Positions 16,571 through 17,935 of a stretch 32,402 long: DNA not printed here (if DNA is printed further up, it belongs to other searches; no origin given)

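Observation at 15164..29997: A 14-gene translationally coupled LPS-core-type operon combining both routes of glycerol-phosphate addition (TagD/TagF-like and LtaS/OpgB-like) with a phosphoethanolamine-transferase-like gene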

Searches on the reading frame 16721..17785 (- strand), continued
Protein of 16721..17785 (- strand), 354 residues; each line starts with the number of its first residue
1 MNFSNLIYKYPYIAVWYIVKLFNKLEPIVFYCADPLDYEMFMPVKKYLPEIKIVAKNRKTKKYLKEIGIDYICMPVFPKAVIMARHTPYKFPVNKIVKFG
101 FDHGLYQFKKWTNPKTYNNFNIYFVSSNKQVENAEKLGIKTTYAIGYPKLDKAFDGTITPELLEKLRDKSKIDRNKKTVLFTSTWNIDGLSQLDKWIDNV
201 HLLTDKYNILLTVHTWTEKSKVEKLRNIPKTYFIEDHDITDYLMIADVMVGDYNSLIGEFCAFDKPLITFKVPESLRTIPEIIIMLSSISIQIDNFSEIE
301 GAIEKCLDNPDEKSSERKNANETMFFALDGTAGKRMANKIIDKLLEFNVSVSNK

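Call 22: find_encoding_contigs(protein=P0005, flank=10000, max_places=1)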
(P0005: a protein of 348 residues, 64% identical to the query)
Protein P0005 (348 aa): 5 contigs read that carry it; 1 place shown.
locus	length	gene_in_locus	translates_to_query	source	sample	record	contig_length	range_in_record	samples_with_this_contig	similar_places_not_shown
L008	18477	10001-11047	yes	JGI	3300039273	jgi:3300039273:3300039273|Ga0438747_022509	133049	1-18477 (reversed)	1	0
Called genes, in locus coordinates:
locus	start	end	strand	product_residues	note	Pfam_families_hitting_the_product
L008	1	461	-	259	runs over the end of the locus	PF00378:ECH_1, PF16113:ECH_2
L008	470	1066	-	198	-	-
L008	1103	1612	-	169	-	PF00085:Thioredoxin (weak)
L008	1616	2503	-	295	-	PF01513:NAD_kinase, PF20143:NAD_kinase_C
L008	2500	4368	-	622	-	PF00664:ABC_membrane, PF00005:ABC_tran, PF02463:SMC_N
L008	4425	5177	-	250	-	PF00535:Glycos_transf_2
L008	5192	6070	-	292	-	PF00535:Glycos_transf_2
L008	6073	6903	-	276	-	PF00535:Glycos_transf_2, PF10111:Glyco_tranf_2_2, PF02709:Glyco_transf_7C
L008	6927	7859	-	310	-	PF08443:RimK (weak), PF02786:CPSase_L_D2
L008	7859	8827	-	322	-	PF00534:Glycos_transf_1, PF13524:Glyco_trans_1_2 (weak), PF13692:Glyco_trans_1_4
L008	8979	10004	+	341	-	PF01075:Glyco_transf_9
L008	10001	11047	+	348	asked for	PF04464:Glyphos_transf, PF02350:Epimerase_2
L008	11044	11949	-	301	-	PF02899:Phage_int_SAM_1, PF13102:Phage_int_SAM_5 (weak), PF00589:Phage_integrase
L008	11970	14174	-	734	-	PF07697:7TMR-HDED, PF07698:7TM-7TMR_HD, PF01966:HD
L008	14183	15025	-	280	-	PF00702:Hydrolase (faint), PF05116:S6PP (weak), PF08282:Hydrolase_3, PF05116:S6PP (weak)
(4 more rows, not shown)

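Call 23: find_encoding_contigs(protein=P0002, flank=10000, max_places=1)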
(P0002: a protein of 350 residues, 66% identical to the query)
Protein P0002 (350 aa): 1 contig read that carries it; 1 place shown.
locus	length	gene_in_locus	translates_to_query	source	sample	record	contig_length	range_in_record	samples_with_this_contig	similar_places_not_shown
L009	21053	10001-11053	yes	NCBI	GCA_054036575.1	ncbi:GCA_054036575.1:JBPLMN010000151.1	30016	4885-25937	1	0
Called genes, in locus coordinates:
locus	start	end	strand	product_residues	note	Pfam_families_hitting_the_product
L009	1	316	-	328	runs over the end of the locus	-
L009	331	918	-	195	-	-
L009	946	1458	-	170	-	-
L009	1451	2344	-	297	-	PF01513:NAD_kinase, PF20143:NAD_kinase_C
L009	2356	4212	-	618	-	PF00664:ABC_membrane, PF00005:ABC_tran, PF02463:SMC_N (weak)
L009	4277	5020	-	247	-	PF00535:Glycos_transf_2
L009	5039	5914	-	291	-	PF00535:Glycos_transf_2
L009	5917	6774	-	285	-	PF00535:Glycos_transf_2, PF10111:Glyco_tranf_2_2, PF13641:Glyco_tranf_2_3 (weak), PF02709:Glyco_transf_7C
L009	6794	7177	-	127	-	PF01467:CTP_transf_like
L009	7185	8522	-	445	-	PF00535:Glycos_transf_2, PF13641:Glyco_tranf_2_3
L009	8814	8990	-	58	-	-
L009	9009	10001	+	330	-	PF01075:Glyco_transf_9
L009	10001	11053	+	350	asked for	PF04464:Glyphos_transf, PF02350:Epimerase_2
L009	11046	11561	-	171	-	PF03734:YkuD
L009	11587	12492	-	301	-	PF02899:Phage_int_SAM_1, PF00589:Phage_integrase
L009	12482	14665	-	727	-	PF07697:7TMR-HDED, PF07698:7TM-7TMR_HD, PF01966:HD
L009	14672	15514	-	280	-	PF00702:Hydrolase (faint), PF08282:Hydrolase_3, PF05116:S6PP (weak)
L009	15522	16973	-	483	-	PF00474:SSF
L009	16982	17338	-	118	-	PF01740:STAS, PF13466:STAS_2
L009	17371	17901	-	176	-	-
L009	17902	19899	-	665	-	PF22745:Nlig-Ia, PF01653:DNA_ligase_aden, PF03120:OB_DNA_ligase, PF03119:DNA_ligase_ZBD, PF12826:HHH_2, PF00533:BRCT, PF12738:PTCB-BRCT, PF16589:BRCT_2 (weak), +1 more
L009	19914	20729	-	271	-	PF12844:HTH_19 (weak), PF13413:HTH_25, PF13464:RodZ_C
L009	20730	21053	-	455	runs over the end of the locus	PF01029:NusB, PF22458:RsmF-B_ferredox, PF01135:PCMT (weak), PF01189:Methyltr_RsmB-F, PF01728:FtsJ, PF02475:TRM5-TYW2_MTfase (weak), PF13847:Methyltransf_31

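Call 24: search_solved_structures(query=window:16721-17785:-, max_evalue=1, show_alignments=2)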
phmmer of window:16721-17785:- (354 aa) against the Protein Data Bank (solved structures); distinct sequences matched with E-value up to 1: 3.
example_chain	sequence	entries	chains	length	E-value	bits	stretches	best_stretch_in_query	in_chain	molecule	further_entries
8va1_A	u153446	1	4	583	4.3e-10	42.5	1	117-271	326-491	Teichoic acid ribitol-phosphate polymerase TarL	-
8qoy_A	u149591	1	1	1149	6.5e-07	32.1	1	145-270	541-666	TagF-like capsule polymerase Cps3D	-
9sda_j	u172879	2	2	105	0.88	11.9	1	122-194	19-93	Small ribosomal subunit protein uS10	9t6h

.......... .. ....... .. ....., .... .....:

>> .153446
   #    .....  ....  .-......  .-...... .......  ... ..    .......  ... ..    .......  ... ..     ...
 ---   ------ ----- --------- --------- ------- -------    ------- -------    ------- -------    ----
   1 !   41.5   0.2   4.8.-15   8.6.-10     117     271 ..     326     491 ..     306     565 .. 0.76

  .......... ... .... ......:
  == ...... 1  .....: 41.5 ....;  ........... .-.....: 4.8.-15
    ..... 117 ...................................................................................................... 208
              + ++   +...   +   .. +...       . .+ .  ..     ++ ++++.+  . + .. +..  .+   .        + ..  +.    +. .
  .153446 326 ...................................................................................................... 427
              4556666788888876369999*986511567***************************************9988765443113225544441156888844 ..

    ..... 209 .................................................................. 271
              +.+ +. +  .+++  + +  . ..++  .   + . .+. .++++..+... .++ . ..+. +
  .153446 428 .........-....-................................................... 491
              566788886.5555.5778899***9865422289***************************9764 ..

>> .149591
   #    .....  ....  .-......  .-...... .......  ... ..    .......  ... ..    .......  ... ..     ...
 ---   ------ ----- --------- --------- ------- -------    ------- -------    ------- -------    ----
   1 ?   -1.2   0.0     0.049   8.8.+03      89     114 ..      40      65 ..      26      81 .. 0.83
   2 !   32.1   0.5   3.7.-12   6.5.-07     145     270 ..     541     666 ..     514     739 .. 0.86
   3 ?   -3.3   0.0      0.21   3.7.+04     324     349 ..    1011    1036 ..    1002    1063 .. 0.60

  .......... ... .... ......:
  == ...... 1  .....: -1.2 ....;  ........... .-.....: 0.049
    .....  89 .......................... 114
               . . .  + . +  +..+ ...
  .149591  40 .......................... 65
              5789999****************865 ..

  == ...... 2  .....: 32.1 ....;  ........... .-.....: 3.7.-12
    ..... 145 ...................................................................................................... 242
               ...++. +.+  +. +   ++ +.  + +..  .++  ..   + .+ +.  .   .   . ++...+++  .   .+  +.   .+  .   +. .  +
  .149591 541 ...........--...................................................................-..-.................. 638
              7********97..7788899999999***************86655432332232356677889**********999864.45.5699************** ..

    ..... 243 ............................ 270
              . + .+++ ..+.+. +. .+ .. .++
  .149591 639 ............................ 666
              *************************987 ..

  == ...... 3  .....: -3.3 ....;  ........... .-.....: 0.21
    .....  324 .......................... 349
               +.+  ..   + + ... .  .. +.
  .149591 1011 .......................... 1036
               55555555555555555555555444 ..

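Call 27: find_related_loci(query=A1, collection=genome_contigs, flank=10000)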
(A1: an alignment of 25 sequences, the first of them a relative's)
Query A1 (354 aa) in genome_contigs; peptide patterns used: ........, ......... (x = any residue, [..] = any of these).
100 stretches matched a pattern; 64 encode a relative of the query (tblastn E <= 1e-3); 64 distinct loci.
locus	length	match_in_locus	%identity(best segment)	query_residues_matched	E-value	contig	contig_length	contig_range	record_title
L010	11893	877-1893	64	7-346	1e-149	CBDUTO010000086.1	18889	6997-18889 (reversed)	MAG TPA_asm: uncultured Melioribacteraceae bacterium isolate SRR22302365_binner12_Refined_155 genome assembly, contig: E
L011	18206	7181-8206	63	1-342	2e-148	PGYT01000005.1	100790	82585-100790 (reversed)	MAG: Ignavibacteriae bacterium HGW-Ignavibacteriae-2 08E140C01_z5_2013_Ig3399_v2_scaffold_250, whole genome shotgun sequ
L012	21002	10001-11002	63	7-340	2e-145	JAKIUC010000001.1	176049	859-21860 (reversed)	MAG: Melioribacteraceae bacterium isolate D96SM.bin.9 NODE_15_length_176049_cov_6.391174, whole genome shotgun sequence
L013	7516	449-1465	63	7-346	2e-145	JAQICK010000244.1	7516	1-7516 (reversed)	MAG: Melioribacteraceae bacterium isolate GH35 k119_448711, whole genome shotgun sequence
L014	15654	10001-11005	64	7-341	9e-145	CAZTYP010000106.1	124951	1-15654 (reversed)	MAG TPA_asm: uncultured Melioribacteraceae bacterium isolate binchicken_co219_339 genome assembly, contig: k141_887892,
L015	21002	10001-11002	62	7-340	5e-144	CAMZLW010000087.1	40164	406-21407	uncultured Ignavibacteriales bacterium isolate RB_MAG_00003 genome assembly, contig: RB_MAG_00003_000000000088, whole ge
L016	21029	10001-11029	63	1-344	5e-144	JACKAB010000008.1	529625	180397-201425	MAG: Ignavibacteriales bacterium isolate HK-STAS-BACT-79 HK-STAS-BACT-79_8, whole genome shotgun sequence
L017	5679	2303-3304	64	7-340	5e-144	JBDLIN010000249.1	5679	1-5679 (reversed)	MAG: Bacteroidota bacterium isolate MAG032 MAG032_249, whole genome shotgun sequence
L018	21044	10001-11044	59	1-348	4e-142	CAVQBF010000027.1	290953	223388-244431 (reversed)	MAG: uncultured Ignavibacteriales bacterium isolate MFD09964.bin.1.357 genome assembly, contig: contig_7215, whole genom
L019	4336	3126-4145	59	1-340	3e-143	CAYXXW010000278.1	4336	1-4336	MAG TPA_asm: uncultured Melioribacteraceae bacterium isolate SRP155585_co1_19 genome assembly, contig: NODE_17796_length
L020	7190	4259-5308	60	1-351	2e-139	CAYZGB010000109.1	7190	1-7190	MAG TPA_asm: uncultured Melioribacter sp. isolate SRP163575_co1_339 genome assembly, contig: NODE_22659_length_7190_cov_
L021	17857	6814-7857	56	1-348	2e-138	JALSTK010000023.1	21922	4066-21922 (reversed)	MAG: Calditrichia bacterium isolate 356-308_metabat2_scaf2bin.103 356-308_scaffold_1346_c1, whole genome shotgun sequenc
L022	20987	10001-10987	60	16-344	4e-138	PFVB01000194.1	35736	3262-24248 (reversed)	MAG: Ignavibacteriales bacterium CG_4_9_14_3_um_filter_34_10 CG_4_9_14_3_um_filter_150_scaffold_721_c, whole genome shot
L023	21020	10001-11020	59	1-340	5e-133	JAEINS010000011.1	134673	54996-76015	MAG: Melioribacteraceae bacterium isolate MAG10 NODE_139_length_134673_cov_185.502392, whole genome shotgun sequence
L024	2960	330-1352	56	1-340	2e-135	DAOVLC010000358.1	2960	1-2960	MAG TPA_asm: Candidatus Zixiibacteriota bacterium isolate CSMAG_1435 CSMAG_1435_k141_2497510_length_2960_cov_34.0000, wh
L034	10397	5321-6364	44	1-348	2e-109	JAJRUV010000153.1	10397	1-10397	MAG: Gammaproteobacteria bacterium isolate Dive96_bin10.234 k141_4235115, whole genome shotgun sequence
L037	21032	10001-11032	44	1-344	1e-107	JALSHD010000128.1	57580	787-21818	MAG: Chromatiales bacterium isolate 354-166_metabat1_scaf2bin.070 354-166_scaffold_406_c1, whole genome shotgun sequence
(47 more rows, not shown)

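Call 34: predict_structure(alignment_id=A1)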
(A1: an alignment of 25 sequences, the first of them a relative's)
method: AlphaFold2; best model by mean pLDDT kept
length: 354 residues; sequences in the alignment: 25
mean_pLDDT: 91.1   pTM: 0.87
mean pLDDT of the five models: 91.1, 90.9, 90.5, 89.8, 87.6
residues with pLDDT >= 90: 263; 70-90: 71; 50-70: 19; < 50: 1
segments of 3 or more residues with pLDDT < 50: none
pLDDT, mean of each block of 10 residues (from residue 1): 69 94 93 90 93 93 95 93 77 92 72 84 92 91 93 94 96 97 88 96 98 92 97 93 97 90 96 84 92 97 98 95 91 96 91 60
secondary structure, 60 per line:
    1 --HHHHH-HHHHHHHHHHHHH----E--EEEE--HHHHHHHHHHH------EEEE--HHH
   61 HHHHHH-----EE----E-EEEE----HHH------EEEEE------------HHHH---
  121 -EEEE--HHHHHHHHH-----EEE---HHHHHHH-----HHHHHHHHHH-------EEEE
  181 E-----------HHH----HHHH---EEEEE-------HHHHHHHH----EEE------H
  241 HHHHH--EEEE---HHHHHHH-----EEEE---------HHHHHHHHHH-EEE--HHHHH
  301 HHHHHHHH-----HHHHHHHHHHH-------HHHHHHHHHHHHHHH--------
elements in order: H3-7 H9-21 E29-32 H35-45 E52-55 H58-66 E80-83 E97-101 H114-117 E122-125 H128-136 E142-144 H148-154 H160-169 E177-181 H200-203 E207-211 H219-226 E231-233 H240-245 E248-251 H255-261 E267-270 H280-289 E291-293 H296-308 H314-324 H332-346

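Call 38: fold_search(model_id=the predicted structure, library=pdb)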
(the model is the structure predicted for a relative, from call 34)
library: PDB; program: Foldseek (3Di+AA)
matches with E <= 10: 1540; with E <= 0.001: 345
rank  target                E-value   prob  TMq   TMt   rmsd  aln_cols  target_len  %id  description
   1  3l7j_A                1.6e-14  1.00  0.65  0.57   6.4       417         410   15  Structure of the Wall Teichoic Acid Polymerase TagF, H444N variant (released 2010-04-28)
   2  3l7m_D                4.5e-14  1.00  0.64  0.56   7.3       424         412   15  Structure of the Wall Teichoic Acid Polymerase TagF, H548A (released 2010-04-28)
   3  3l7j_C                5.0e-14  1.00  0.66  0.58   6.6       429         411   14  Structure of the Wall Teichoic Acid Polymerase TagF, H444N variant (released 2010-04-28)
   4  3l7i_D                6.8e-14  1.00  0.63  0.56   7.1       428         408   15  Structure of the Wall Teichoic Acid Polymerase TagF (released 2010-04-28)
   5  3l7m_B                8.1e-14  1.00  0.66  0.59   6.6       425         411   14  Structure of the Wall Teichoic Acid Polymerase TagF, H548A (released 2010-04-28)
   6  3l7j_D                9.1e-14  1.00  0.64  0.56   7.2       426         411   15  Structure of the Wall Teichoic Acid Polymerase TagF, H444N variant (released 2010-04-28)
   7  3l7m_A                1.0e-13  1.00  0.64  0.57   6.9       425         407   15  Structure of the Wall Teichoic Acid Polymerase TagF, H548A (released 2010-04-28)
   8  3l7i_A                1.4e-13  1.00  0.63  0.56   7.1       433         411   14  Structure of the Wall Teichoic Acid Polymerase TagF (released 2010-04-28)
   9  3l7j_B                1.6e-13  1.00  0.71  0.63   5.2       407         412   16  Structure of the Wall Teichoic Acid Polymerase TagF, H444N variant (released 2010-04-28)
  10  3l7k_D                2.9e-13  1.00  0.66  0.60   6.0       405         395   16  Structure of the Wall Teichoic Acid Polymerase TagF, H444N + CDPG (15 minute soak) (released 2010-04-28)
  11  3l7l_D                4.4e-13  1.00  0.65  0.59   5.9       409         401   16  Structure of the Wall Teichoic Acid Polymerase TagF, H444N + CDPG (30 minute soak) (released 2010-04-28)
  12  3l7k_B                7.4e-13  1.00  0.66  0.58   6.5       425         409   15  Structure of the Wall Teichoic Acid Polymerase TagF, H444N + CDPG (15 minute soak) (released 2010-04-28)
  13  8va1_A                4.3e-12  1.00  0.66  0.44   6.5       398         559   16  S. aureus TarL H300N in complex with CDP-ribitol (single tetramer) (released 2024-04-03)
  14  8va1_D                6.1e-12  1.00  0.61  0.42   6.8       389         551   17  S. aureus TarL H300N in complex with CDP-ribitol (single tetramer) (released 2024-04-03)
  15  1f6d_B                2.6e-11  1.00  0.64  0.61   5.6       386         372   13  THE STRUCTURE OF UDP-N-ACETYLGLUCOSAMINE 2-EPIMERASE FROM E. COLI. (released 2000-12-13)
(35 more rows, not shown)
